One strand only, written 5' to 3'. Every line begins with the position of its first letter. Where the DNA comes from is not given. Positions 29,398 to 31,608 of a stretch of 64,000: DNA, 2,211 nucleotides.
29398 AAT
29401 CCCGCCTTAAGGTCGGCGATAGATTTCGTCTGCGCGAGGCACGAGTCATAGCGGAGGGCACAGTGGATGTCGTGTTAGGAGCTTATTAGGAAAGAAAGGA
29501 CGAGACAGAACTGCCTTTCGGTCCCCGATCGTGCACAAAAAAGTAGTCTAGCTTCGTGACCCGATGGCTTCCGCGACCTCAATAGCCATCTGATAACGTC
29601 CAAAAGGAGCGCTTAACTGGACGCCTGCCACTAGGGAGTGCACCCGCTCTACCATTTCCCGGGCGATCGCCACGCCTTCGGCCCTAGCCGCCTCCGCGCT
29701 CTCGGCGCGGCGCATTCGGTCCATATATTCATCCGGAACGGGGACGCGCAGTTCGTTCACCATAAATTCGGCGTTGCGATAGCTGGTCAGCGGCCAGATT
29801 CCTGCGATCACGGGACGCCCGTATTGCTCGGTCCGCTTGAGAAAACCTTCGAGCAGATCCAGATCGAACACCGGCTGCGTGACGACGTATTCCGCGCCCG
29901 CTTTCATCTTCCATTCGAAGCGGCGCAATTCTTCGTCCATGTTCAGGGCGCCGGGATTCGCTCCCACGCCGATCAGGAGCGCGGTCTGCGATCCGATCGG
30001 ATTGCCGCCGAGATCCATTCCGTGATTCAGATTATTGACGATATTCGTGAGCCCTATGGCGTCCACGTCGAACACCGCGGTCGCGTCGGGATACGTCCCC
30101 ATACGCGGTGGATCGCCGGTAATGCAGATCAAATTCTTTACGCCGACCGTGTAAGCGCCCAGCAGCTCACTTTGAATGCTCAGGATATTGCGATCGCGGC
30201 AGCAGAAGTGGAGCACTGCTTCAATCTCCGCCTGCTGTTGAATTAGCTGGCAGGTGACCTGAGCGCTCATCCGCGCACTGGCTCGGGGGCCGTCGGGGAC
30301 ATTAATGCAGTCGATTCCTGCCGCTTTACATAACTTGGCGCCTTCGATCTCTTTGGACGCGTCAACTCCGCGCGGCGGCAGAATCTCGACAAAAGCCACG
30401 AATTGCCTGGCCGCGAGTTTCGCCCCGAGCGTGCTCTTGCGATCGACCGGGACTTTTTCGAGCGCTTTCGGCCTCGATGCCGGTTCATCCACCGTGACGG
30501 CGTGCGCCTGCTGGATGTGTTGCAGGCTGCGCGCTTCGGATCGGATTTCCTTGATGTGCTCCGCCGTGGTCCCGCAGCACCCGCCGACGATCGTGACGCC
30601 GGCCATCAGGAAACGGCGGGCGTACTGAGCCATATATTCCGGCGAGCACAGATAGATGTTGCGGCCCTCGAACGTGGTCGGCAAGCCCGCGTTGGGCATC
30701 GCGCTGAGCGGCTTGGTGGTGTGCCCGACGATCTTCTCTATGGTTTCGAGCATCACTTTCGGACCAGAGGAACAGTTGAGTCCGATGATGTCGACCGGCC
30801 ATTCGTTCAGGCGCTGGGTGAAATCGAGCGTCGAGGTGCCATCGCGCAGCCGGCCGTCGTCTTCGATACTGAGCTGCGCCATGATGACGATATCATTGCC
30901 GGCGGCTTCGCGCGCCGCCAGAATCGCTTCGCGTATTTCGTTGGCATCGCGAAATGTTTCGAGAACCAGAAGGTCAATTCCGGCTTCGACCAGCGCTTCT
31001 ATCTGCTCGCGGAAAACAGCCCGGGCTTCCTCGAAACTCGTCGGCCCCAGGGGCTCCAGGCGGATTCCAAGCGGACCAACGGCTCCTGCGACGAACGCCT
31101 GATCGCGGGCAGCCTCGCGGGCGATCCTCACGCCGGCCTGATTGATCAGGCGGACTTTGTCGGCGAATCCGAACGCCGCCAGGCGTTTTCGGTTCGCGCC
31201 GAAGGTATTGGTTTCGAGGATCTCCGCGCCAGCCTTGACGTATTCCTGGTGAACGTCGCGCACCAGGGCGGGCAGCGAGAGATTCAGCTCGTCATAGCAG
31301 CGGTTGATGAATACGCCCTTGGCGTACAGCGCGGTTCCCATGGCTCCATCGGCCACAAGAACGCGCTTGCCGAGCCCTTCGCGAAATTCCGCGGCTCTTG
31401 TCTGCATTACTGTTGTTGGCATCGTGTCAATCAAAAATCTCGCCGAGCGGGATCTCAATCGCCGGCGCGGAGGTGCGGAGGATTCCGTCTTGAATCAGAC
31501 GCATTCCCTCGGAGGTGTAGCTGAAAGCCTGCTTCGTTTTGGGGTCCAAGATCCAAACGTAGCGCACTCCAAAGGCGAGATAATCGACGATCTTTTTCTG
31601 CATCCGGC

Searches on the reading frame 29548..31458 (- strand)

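Call 19: search_protein_families(library=pfam, proteins=[window:29548-31458:-], max_evalue=0.01)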
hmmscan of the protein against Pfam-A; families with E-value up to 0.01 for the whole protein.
window:29548-31458:- (636 aa): 3 families
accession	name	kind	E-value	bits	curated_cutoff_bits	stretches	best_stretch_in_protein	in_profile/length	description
PF02574.22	S-methyl_trans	-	2.7e-74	251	22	1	34-307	1-281/283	Homocysteine S-methyltransferase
PF02219.23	MTHFR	-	2.1e-32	113.1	24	1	348-607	6-261/287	Methylenetetrahydrofolate reductase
PF25509.1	DUF7916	-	0.00063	19.3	27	1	77-246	53-218/296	Domain of unknown function (DUF7916)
